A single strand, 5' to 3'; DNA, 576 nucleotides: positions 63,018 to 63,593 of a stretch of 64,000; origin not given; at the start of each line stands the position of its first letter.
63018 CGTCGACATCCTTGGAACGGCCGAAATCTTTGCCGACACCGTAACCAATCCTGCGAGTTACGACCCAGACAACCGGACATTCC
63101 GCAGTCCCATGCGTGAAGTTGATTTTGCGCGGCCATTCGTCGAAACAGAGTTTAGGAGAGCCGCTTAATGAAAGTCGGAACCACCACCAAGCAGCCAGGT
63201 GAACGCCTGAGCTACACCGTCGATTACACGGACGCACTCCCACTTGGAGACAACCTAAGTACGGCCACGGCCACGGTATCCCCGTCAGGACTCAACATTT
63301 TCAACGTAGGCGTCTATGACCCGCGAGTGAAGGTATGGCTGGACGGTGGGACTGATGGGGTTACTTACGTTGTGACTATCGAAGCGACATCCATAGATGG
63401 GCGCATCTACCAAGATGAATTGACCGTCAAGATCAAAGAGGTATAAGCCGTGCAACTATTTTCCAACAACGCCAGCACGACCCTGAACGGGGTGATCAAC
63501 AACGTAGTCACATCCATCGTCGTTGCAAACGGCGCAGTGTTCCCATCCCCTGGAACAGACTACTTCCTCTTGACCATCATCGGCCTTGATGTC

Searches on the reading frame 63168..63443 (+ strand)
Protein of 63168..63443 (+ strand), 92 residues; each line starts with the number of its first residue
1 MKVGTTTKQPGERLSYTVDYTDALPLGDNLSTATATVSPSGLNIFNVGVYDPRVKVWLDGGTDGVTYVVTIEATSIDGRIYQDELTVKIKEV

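Call 94: search_protein_families(library=pfam, proteins=[window:63168-63443:+], max_evalue=0.001)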
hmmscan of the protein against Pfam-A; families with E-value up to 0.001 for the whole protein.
window:63168-63443:+ (92 aa): 1 family
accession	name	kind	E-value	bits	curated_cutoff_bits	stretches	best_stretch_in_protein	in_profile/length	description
PF23148.1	Gp77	-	2e-20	73.5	27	1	8-88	1-84/84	Podophage GP4 fiber-tail adaptor protein gp77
